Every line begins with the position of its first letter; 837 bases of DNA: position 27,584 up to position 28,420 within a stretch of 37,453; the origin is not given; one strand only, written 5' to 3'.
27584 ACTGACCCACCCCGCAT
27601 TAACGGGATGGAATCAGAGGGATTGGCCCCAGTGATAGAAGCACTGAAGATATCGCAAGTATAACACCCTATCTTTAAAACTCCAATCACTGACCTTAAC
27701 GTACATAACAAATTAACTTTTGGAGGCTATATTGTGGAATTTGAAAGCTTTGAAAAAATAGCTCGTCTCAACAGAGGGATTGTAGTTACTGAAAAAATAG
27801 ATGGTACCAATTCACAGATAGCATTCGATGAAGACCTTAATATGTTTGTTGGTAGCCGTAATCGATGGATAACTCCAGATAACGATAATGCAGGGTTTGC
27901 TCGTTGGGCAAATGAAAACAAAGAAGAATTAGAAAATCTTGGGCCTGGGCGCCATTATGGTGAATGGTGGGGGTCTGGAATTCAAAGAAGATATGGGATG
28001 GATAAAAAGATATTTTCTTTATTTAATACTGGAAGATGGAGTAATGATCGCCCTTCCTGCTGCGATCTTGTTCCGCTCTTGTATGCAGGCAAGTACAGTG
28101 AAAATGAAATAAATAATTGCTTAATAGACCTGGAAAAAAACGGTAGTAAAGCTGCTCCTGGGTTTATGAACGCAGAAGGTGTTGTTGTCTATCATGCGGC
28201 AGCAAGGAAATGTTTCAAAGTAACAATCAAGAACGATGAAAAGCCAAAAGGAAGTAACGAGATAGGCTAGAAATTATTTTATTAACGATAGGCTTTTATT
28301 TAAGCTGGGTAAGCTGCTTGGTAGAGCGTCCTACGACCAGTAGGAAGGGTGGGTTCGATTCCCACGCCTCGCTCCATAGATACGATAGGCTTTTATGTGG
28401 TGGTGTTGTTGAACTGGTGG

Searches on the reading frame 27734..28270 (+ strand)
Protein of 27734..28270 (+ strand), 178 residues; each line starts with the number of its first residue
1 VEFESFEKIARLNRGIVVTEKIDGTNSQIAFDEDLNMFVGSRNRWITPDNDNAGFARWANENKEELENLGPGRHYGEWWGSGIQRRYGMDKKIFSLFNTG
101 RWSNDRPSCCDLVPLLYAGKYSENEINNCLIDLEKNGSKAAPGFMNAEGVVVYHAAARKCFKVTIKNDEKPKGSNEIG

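Call 5: search_protein_families(library=pfam, proteins=[window:27734-28270:+], max_evalue=1)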
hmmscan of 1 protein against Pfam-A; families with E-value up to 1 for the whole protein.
window:27734-28270:+ (178 aa): 1 family
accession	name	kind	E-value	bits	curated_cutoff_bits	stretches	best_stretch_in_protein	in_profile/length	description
PF09414.15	RNA_ligase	-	9.7e-15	55.6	27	1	16-164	3-171/171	RNA ligase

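Call 12: search_protein_families(library=phrogs, proteins=[window:27734-28270:+], max_evalue=0.001)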
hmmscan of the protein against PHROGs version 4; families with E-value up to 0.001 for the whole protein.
window:27734-28270:+ (178 aa): 1 family
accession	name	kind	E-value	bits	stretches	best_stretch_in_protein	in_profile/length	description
phrog_548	-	DNA, RNA and nucleotide metabolism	2.1e-30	107.1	1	11-160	28-218/341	RNA ligase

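Call 13: find_related_loci(query=window:27734-28270:+, collection=viral_contigs, flank=3000)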
Query window:27734-28270:+ (178 aa) in viral_contigs; peptide patterns used: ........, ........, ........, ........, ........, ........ (x = any residue, [..] = any of these).
12 stretches matched a pattern; 4 encode a relative of the query (tblastn E <= 1e-3); 4 distinct loci.
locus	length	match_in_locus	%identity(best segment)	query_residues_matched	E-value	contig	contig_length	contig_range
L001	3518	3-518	78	1-172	7e-94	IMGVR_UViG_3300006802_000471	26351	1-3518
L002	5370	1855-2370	78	1-172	1e-93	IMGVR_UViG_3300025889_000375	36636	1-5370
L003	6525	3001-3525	56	3-172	4e-66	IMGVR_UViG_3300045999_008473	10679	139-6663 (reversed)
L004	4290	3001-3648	46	3-178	3e-52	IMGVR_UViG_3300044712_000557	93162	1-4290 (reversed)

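Call 18: find_homologous_proteins(query=window:27734-28270:+, max_evalue=0.00001)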
Query window:27734-28270:+ (178 aa): 7990 proteins with E <= 0.00001 among 8000 candidates; the best 120 are listed.
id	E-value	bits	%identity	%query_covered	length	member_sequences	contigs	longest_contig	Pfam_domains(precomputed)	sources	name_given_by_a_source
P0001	7.7e-119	412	99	100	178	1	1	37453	PF09414.16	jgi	-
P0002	3.5e-100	351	84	100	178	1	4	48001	PF09414.16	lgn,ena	-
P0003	5.6e-98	344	83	100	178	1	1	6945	PF09414.16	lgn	-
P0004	3.1e-95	335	83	100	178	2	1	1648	PF09414.16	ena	-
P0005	1.1e-89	317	78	97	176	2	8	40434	PF09414.16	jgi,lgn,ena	-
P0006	1.1e-80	288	70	97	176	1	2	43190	PF09414.16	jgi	jgi:RNA ligase-like protein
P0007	4.6e-76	273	66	97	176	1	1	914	PF09414.16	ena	-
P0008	7.8e-76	272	67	97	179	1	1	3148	PF09414.16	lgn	-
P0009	2.6e-73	264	64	99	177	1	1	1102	PF09414.16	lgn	-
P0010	3.0e-73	263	65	97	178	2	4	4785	PF09414.16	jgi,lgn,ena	-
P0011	3.8e-73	263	64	99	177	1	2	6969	PF09414.16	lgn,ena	-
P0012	4.1e-73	263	63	98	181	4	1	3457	PF09414.16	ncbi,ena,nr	ncbi:hypothetical protein KA005_27645 [bacterium]|nr:hypothetical protein [bacterium]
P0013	7.6e-73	262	66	99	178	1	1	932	PF09414.16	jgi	-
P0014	1.5e-72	261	64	97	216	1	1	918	PF09414.16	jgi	jgi:hypothetical protein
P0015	4.8e-72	260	63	97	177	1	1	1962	PF09414.16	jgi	-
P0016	1.5e-71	258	65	98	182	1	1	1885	PF09414.16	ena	-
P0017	2.0e-71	258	66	99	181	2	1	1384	PF09414.16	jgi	jgi:hypothetical protein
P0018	3.0e-71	257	65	97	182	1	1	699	PF09414.16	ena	-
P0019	3.9e-71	257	63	96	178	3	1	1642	PF09414.16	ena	-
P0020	8.0e-71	256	62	99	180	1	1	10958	PF09414.16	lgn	-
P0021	1.1e-70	255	63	97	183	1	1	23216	PF09414.16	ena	-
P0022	1.4e-70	255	64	99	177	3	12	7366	PF09414.16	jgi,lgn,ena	-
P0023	1.4e-70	255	65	94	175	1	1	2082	PF09414.16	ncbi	-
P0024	1.7e-70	255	65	97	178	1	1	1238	PF09414.16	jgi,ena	jgi:hypothetical protein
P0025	1.7e-70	255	63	97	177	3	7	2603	PF09414.16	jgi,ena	-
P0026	2.0e-70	254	64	97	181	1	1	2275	PF09414.16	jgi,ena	-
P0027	3.2e-70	254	64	94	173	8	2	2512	PF09414.16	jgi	jgi:hypothetical protein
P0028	5.8e-70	253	60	97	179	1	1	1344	PF09414.16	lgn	-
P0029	6.0e-70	253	62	98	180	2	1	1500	PF09414.16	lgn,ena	-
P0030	6.7e-70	253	63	96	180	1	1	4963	PF09414.16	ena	-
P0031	7.7e-70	252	64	97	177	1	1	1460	PF09414.16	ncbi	-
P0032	1.3e-69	252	63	97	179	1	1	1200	PF09414.16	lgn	-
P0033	1.5e-69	251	61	99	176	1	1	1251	PF09414.16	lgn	-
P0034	1.7e-69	251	62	99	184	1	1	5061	PF09414.16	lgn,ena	-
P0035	1.7e-69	251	63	97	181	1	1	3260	PF09414.16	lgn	-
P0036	1.9e-69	251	63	99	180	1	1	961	PF09414.16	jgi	jgi:hypothetical protein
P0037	3.1e-69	250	65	97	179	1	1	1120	PF09414.16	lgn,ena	-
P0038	3.5e-69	250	61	98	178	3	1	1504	PF09414.16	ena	-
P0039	3.7e-69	250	62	98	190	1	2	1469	PF09414.16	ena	-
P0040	4.3e-69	250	62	97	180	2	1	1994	PF09414.16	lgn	-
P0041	4.9e-69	250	63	97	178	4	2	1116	PF09414.16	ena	-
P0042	5.1e-69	250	61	97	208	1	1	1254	PF09414.16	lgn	-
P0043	5.2e-69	250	64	98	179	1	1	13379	PF09414.16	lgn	-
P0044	6.0e-69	249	61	97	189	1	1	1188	PF09414.16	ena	-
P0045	6.8e-69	249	64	96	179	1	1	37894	PF09414.16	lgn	-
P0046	7.3e-69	249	62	97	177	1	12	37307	PF09414.16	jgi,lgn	jgi:hypothetical protein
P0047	7.5e-69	249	63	98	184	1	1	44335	PF09414.16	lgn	-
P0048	8.0e-69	249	64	97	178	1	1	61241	PF09414.16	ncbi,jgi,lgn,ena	jgi:hypothetical protein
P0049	8.1e-69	249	61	100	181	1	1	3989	PF09414.16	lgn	-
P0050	8.8e-69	249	62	97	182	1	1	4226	PF09414.16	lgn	-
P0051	9.0e-69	249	61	99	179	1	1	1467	PF09414.16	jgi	-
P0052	9.6e-69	249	63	98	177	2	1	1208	PF09414.16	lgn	-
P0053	9.8e-69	249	60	98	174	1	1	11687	PF09414.16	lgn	-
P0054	1.0e-68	249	65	96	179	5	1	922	PF09414.16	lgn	-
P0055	1.1e-68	249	64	97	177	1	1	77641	PF09414.16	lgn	-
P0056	1.2e-68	249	64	97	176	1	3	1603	PF09414.16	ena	-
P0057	1.3e-68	248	63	98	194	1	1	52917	PF09414.16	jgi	jgi:hypothetical protein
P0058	1.3e-68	248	61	99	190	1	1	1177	PF09414.16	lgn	-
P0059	1.6e-68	248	63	97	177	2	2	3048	PF09414.16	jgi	jgi:hypothetical protein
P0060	2.0e-68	248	62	97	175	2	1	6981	PF09414.16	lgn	-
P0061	2.0e-68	248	60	97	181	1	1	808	PF09414.16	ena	-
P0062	2.1e-68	248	59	97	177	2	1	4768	PF09414.16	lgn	-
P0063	2.3e-68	248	63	97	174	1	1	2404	PF09414.16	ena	-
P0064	2.4e-68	247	62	98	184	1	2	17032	PF09414.16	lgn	-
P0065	2.5e-68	247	62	98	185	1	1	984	PF09414.16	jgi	jgi:hypothetical protein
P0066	3.1e-68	247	61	96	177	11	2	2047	PF09414.16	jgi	jgi:hypothetical protein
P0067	3.4e-68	247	62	97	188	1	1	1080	PF09414.16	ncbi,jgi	jgi:hypothetical protein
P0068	3.7e-68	247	62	97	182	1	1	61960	PF09414.16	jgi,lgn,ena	-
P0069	3.8e-68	247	61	98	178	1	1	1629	PF09414.16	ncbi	-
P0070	3.8e-68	247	62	97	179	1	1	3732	PF09414.16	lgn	-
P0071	3.8e-68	247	64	96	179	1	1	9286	PF09414.16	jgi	jgi:hypothetical protein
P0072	4.5e-68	247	64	97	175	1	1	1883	PF09414.16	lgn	-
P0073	4.6e-68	247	60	99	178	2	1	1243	PF09414.16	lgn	-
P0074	4.9e-68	247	62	99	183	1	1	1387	PF09414.16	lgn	-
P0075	5.2e-68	246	61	99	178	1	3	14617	PF09414.16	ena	-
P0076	5.7e-68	246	62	96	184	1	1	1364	PF09414.16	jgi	jgi:hypothetical protein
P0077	5.8e-68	246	63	97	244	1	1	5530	PF09414.16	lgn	-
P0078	6.1e-68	246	63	99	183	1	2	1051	PF09414.16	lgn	-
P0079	6.3e-68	246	60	98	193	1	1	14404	PF09414.16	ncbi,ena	-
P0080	6.8e-68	246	60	97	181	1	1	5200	PF09414.16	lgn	-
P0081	8.3e-68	246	61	97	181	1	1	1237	PF09414.16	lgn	-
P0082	9.8e-68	246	60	98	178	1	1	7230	PF09414.16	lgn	-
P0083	9.9e-68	245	63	96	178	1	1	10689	PF09414.16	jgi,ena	-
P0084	1.1e-67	245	62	97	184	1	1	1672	PF09414.16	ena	-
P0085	1.2e-67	245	60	97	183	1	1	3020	PF09414.16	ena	-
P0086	1.2e-67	245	61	96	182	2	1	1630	PF09414.16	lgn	-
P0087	1.2e-67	245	60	98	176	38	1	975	PF09414.16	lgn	-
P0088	1.3e-67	245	60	97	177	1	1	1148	PF09414.16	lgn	-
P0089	1.5e-67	245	62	98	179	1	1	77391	PF09414.16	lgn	-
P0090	1.6e-67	245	61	99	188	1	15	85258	PF09414.16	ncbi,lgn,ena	-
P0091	1.6e-67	245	61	98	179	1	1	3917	PF09414.16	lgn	-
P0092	1.7e-67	245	62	97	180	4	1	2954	PF09414.16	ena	-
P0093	1.9e-67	245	60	98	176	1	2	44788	PF09414.16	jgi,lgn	jgi:hypothetical protein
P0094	2.0e-67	245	60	97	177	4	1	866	PF09414.16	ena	-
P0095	2.2e-67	244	63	96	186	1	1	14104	PF09414.16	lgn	-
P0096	2.4e-67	244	62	97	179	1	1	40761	PF09414.16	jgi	jgi:RNA ligase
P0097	2.4e-67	244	61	97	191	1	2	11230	PF09414.16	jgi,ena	jgi:hypothetical protein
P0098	2.8e-67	244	62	97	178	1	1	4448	PF09414.16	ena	-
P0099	2.9e-67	244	62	96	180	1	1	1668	PF09414.16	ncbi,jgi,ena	jgi:hypothetical protein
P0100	3.0e-67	244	62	96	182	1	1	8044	PF09414.16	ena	-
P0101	3.0e-67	244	61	96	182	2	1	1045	PF09414.16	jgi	jgi:hypothetical protein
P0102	3.1e-67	244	59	98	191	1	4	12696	PF09414.16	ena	-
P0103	3.3e-67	244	61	93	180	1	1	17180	PF09414.16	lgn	-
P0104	3.3e-67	244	60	96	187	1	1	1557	PF09414.16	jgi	-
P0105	3.4e-67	244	59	97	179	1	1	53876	PF09414.16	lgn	-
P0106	3.5e-67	244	63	96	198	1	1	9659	PF09414.16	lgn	-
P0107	3.6e-67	244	61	97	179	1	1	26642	PF09414.16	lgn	-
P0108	3.9e-67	244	62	95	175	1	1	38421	PF09414.16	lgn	-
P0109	4.1e-67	243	64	97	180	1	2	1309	PF09414.16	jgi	jgi:hypothetical protein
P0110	4.2e-67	243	62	97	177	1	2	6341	PF09414.16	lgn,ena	-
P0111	4.2e-67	243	61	96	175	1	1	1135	PF09414.16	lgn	-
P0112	4.4e-67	243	63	98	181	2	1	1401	PF09414.16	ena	-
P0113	4.5e-67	243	62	97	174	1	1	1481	PF09414.16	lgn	-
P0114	4.5e-67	243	62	97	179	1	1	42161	PF09414.16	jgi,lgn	-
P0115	5.2e-67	243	62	96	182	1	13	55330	PF09414.16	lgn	-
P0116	5.2e-67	243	62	98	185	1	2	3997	PF09414.16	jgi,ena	jgi:hypothetical protein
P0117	5.4e-67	243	59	98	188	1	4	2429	PF09414.16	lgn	-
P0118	5.5e-67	243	60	97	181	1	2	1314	PF09414.16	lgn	-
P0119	5.6e-67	243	65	98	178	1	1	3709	PF09414.16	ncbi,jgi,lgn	jgi:hypothetical protein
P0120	5.8e-67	243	61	97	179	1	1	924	PF09414.16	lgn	-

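Call 19: find_encoding_contigs(protein=P0002, flank=4000, max_places=4)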
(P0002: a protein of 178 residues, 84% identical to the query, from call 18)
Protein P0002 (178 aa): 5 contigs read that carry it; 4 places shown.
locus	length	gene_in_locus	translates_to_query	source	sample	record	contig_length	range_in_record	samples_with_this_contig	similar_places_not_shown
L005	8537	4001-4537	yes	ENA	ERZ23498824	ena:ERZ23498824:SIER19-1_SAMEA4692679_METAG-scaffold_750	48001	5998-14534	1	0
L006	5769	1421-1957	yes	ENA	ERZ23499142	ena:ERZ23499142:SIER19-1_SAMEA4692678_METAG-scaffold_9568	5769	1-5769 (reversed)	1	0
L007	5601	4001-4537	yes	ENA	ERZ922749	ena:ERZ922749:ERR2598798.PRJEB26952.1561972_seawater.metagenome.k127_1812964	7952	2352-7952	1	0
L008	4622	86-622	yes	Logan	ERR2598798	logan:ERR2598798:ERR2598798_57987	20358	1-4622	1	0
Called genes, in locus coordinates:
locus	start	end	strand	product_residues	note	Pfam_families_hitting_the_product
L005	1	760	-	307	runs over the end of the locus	PF13479:AAA_24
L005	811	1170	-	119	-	-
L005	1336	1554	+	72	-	PF13443:HTH_26 (weak)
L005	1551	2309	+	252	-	PF07120:DUF1376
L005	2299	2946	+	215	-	PF20081:DUF6475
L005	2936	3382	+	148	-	PF00436:SSB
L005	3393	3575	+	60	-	-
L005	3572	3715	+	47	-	-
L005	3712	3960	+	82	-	-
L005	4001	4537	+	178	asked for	PF09414:RNA_ligase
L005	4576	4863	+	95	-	-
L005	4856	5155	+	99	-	-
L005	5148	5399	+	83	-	-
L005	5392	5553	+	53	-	-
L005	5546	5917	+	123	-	-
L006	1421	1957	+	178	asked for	PF09414:RNA_ligase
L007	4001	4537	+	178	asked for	PF09414:RNA_ligase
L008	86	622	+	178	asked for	PF09414:RNA_ligase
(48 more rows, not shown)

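Call 20: find_encoding_contigs(protein=P0003, flank=4000, max_places=3)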
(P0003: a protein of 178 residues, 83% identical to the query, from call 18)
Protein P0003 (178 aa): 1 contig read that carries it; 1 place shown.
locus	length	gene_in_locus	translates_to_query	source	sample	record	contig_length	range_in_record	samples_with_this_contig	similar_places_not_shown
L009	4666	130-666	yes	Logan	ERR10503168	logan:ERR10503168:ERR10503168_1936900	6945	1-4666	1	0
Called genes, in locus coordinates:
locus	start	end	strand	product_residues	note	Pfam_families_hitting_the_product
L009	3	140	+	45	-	?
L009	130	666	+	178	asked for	PF09414:RNA_ligase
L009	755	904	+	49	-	PF07878:RHH_5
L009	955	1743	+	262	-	PF07120:DUF1376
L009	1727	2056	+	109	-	-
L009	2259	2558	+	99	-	-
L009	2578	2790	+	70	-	-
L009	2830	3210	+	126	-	-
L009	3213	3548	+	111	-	-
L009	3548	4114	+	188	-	PF05766:NinG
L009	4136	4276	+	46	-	-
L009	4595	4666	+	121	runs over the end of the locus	-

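Call 33: find_related_loci(query=A1, collection=viral_contigs, flank=2000)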
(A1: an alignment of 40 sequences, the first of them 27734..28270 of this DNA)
Query A1 (178 aa) in viral_contigs; peptide patterns used: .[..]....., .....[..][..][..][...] (x = any residue, [..] = any of these).
599 stretches matched a pattern (row limit reached: there are more); 596 encode a relative of the query (tblastn E <= 1e-3); the best 80 are kept; 80 distinct loci.
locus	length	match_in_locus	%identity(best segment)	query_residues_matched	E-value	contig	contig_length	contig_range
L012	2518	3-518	78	1-172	2e-93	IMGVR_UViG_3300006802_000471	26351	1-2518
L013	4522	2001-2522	64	1-173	7e-74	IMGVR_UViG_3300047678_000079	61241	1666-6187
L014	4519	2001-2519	61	1-173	5e-73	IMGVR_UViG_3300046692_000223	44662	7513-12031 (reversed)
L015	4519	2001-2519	62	1-173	2e-72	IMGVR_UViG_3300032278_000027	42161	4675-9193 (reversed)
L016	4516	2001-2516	61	1-172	1e-71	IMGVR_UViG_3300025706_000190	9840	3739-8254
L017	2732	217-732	61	1-172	1e-71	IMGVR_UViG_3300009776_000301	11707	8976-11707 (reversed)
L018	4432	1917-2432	61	1-172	1e-71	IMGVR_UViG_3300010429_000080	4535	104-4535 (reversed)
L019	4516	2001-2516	60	1-172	5e-71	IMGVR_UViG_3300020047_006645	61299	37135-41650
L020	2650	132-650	60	1-173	3e-71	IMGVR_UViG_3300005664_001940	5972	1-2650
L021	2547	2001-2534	62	1-176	1e-70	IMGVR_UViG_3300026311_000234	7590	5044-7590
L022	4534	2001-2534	63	1-176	1e-70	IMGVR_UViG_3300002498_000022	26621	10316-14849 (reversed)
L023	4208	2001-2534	62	1-176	2e-70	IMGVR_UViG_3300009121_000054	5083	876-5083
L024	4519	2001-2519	60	1-172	3e-70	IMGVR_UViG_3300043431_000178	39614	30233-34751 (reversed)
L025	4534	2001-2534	62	1-176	2e-70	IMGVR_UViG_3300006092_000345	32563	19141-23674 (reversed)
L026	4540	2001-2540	58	1-178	4e-70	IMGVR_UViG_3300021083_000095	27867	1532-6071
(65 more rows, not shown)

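Call 41: search_solved_structures(query=A1, max_evalue=0.01, show_alignments=2)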
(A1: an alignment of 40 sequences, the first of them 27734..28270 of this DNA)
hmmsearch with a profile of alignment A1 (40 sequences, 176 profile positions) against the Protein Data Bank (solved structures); distinct sequences matched with E-value up to 0.01: 2.
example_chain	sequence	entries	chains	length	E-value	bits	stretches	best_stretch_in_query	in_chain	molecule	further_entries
1s68_A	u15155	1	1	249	4.1e-05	26.7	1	15-100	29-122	RNA Ligase 2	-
2hvq_A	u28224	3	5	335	5.2e-05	26.4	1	15-100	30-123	Hypothetical 37.6 kDa protein in Gp24-hoc intergenic region | T4 RNA ligase 2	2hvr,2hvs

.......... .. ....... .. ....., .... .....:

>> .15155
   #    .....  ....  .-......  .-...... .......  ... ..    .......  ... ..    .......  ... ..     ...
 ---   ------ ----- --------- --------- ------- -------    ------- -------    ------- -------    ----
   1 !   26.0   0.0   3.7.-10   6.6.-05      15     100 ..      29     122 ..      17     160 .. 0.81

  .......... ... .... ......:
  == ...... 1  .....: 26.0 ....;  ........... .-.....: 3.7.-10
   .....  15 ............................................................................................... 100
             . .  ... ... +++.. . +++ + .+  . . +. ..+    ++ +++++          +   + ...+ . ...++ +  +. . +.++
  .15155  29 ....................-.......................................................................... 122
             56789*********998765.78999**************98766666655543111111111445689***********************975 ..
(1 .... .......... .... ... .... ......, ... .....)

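Call 42: search_protein_families(library=ncbifam, proteins=[window:27734-28270:+], max_evalue=1)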
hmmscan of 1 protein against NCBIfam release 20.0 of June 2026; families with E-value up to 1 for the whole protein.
window:27734-28270:+ (178 aa): 1 family
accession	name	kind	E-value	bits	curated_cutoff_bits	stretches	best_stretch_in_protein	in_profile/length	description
TIGR02306.1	RNA_lig_DRB0094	equivalog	0.00016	20.6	151.15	1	13-158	158-321/341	RNA ligase (ATP)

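Call 43: search_protein_families(library=padloc, proteins=[window:27734-28270:+], max_evalue=1)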
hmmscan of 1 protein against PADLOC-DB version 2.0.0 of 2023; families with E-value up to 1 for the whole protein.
window:27734-28270:+ (178 aa): 0 families

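Call 64: find_related_loci(query=window:27734-28270:+, collection=genome_contigs, flank=3000)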
Query window:27734-28270:+ (178 aa) in genome_contigs; peptide patterns used: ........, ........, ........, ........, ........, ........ (x = any residue, [..] = any of these).
151 stretches matched a pattern, but none encodes a relative of the query by tblastn (E <= 1e-3).
